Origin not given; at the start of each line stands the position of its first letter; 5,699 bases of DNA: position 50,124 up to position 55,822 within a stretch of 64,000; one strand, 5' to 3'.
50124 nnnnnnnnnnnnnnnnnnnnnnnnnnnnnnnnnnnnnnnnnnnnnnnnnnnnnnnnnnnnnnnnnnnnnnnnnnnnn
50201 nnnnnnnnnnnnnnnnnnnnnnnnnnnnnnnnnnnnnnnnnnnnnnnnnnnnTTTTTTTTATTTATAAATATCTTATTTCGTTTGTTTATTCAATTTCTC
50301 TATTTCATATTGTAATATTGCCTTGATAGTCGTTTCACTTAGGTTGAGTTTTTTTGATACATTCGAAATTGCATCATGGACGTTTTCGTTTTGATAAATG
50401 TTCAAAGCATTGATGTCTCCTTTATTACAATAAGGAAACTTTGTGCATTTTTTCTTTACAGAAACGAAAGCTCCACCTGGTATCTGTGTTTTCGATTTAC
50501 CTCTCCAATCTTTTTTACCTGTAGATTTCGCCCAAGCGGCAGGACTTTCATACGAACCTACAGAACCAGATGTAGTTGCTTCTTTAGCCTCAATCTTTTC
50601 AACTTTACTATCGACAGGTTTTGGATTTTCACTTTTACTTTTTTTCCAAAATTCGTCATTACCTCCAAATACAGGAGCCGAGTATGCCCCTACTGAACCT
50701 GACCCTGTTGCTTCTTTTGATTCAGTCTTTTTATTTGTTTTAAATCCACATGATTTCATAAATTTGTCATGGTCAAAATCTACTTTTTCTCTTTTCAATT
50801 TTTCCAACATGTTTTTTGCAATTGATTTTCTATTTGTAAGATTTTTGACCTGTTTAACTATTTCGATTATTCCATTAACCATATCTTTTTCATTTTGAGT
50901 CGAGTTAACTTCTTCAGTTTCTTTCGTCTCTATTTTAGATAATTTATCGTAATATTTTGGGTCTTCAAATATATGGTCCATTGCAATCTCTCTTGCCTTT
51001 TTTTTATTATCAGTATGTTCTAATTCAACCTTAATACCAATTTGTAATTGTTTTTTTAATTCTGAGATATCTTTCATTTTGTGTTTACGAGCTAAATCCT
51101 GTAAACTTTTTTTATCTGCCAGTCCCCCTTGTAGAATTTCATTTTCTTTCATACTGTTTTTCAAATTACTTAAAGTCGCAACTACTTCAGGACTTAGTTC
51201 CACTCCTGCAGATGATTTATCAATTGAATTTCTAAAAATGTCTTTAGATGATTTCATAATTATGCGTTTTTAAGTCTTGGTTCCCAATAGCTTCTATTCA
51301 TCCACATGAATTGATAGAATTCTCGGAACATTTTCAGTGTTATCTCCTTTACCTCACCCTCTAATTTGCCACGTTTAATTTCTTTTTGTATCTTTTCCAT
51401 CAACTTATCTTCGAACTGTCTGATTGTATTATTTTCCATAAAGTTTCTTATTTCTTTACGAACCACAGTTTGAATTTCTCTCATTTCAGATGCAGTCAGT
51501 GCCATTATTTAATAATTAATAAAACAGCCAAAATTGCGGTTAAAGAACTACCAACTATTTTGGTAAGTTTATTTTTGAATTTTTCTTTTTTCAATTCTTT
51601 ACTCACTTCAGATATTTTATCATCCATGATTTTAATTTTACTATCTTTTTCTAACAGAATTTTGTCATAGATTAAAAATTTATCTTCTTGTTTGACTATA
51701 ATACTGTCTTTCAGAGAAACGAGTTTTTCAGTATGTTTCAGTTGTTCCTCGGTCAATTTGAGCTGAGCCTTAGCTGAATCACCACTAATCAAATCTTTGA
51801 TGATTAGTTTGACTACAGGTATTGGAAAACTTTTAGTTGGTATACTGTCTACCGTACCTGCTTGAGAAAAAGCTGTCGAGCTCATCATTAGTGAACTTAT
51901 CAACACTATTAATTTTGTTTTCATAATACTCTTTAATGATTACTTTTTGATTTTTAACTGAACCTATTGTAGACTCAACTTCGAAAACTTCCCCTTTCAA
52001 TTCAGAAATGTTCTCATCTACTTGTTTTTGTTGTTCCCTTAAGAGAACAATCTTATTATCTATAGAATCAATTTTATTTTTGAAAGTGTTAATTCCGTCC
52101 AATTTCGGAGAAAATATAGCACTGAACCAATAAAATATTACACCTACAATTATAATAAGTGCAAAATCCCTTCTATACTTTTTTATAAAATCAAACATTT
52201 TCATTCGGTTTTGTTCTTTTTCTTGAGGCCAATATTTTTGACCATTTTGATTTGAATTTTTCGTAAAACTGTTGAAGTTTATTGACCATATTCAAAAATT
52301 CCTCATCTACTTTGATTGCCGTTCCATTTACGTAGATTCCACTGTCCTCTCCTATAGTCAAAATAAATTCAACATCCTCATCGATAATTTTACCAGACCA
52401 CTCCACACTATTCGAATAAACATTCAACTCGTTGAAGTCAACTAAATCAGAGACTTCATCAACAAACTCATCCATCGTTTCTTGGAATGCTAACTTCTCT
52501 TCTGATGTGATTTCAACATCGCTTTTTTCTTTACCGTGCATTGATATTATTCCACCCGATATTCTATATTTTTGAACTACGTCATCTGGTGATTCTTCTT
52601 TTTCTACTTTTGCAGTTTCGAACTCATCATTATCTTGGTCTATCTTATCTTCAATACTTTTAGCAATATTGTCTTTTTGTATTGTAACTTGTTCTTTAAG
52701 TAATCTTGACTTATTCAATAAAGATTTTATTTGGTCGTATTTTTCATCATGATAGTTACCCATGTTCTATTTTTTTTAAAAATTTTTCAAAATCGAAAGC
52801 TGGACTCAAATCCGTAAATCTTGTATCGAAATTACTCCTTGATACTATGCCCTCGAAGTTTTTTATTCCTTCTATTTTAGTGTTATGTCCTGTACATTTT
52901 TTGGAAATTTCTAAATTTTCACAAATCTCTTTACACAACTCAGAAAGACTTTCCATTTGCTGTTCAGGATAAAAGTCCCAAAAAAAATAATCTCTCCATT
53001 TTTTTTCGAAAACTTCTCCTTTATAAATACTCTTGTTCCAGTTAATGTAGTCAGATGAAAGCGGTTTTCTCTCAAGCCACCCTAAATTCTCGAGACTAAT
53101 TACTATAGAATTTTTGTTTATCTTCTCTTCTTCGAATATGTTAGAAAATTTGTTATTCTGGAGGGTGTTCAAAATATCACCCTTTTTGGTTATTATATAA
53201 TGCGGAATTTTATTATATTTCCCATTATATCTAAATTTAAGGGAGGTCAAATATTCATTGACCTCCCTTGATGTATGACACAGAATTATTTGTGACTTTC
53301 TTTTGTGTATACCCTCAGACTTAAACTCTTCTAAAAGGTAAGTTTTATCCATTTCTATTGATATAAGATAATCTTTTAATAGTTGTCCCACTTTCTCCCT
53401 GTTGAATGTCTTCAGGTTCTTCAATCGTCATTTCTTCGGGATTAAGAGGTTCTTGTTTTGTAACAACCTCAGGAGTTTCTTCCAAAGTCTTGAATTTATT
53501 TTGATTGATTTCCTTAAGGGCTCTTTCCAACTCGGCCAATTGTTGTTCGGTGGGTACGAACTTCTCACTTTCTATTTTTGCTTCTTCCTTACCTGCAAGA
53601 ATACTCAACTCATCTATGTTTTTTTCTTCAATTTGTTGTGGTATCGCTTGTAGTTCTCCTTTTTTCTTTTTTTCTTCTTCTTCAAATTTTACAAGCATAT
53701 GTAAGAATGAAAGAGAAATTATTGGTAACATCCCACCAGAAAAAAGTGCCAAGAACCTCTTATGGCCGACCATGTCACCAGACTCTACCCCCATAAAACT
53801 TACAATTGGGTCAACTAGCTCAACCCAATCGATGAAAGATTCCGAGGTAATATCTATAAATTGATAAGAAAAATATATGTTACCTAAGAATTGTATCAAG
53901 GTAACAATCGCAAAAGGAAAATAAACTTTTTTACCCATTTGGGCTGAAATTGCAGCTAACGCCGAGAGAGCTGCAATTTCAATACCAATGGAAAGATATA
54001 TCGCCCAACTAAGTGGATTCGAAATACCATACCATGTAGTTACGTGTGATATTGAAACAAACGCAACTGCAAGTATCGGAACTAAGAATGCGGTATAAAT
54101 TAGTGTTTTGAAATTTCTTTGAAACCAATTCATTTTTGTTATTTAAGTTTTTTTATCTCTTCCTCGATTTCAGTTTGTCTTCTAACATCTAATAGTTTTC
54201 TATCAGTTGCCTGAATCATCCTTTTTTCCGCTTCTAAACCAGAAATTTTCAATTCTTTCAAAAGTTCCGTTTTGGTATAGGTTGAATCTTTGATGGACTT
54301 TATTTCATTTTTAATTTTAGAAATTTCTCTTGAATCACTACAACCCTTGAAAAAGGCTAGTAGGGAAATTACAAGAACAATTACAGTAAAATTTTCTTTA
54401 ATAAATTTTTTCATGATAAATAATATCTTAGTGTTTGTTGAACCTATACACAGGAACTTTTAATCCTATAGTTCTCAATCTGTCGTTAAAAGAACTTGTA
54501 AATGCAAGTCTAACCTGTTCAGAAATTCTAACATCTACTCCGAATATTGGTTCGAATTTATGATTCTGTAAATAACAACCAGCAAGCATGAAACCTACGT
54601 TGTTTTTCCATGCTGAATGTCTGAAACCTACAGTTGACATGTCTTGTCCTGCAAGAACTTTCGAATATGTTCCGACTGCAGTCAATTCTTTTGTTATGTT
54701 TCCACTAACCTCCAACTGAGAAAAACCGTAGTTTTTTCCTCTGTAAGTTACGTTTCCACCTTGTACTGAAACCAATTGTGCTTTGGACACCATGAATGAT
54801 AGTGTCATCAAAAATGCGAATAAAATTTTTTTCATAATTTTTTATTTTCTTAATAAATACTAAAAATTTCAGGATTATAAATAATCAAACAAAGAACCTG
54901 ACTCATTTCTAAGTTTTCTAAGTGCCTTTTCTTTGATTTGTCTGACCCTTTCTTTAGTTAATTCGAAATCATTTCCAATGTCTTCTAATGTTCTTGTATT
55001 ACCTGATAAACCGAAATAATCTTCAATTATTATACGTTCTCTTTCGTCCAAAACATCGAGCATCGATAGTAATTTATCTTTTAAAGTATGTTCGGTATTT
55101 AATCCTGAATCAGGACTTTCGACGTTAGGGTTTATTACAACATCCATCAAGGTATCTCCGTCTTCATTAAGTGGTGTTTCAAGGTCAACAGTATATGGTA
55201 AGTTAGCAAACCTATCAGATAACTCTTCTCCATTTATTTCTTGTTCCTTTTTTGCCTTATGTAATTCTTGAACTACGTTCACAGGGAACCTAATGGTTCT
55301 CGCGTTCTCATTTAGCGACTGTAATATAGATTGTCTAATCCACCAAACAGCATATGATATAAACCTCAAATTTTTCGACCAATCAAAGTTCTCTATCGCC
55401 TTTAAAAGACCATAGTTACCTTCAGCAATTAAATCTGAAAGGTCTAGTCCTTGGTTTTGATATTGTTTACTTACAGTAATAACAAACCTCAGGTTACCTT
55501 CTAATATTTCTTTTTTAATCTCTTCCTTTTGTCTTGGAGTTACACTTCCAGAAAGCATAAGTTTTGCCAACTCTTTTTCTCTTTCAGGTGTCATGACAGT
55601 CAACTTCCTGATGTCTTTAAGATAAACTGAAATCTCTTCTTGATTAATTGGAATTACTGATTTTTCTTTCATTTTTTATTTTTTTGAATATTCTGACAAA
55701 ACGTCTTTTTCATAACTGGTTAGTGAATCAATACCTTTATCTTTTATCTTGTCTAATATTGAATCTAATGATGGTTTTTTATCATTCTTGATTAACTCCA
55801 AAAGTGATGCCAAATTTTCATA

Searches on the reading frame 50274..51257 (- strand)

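Call 74: search_protein_families(library=pfam, proteins=[window:50274-51257:-], max_evalue=0.001)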
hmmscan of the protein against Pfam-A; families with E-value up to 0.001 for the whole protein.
window:50274-51257:- (327 aa): 1 family
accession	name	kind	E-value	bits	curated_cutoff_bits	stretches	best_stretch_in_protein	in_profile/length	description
PF18905.5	DUF5661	-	3.3e-13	50.2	27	1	54-112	3-65/65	Protein of unknown function (DUF5661)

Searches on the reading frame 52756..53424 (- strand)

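Call 74: search_protein_families(library=pfam, proteins=[window:52756-53424:-], max_evalue=0.001)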
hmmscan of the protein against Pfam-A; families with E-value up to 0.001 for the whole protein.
window:52756-53424:- (222 aa): 1 family
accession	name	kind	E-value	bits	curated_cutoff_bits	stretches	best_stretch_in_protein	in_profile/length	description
PF01510.30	Amidase_2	-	5.6e-09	36.9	26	1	46-181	8-120/131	N-acetylmuramoyl-L-alanine amidase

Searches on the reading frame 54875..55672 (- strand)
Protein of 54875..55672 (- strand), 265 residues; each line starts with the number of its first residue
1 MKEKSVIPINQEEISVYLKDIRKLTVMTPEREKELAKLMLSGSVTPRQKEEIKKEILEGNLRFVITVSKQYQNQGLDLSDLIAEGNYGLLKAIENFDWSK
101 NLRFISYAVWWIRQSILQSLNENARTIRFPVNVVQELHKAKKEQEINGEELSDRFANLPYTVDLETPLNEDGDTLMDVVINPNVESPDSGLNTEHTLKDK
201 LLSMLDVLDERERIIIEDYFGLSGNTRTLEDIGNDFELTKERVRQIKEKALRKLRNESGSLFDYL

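Call 74: search_protein_families(library=pfam, proteins=[window:54875-55672:-], max_evalue=0.001)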
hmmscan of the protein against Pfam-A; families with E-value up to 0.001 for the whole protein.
window:54875-55672:- (265 aa): 3 families
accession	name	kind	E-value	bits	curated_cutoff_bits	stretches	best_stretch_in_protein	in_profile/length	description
PF04545.22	Sigma70_r4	-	2.1e-15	56.4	24.1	1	205-256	2-50/50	Sigma-70, region 4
PF04542.20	Sigma70_r2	-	3.6e-15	56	24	1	58-125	3-70/71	Sigma-70 region 2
PF00140.25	Sigma70_r1_2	-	0.00015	22.1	22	1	15-40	4-29/34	Sigma-70 factor, region 1.2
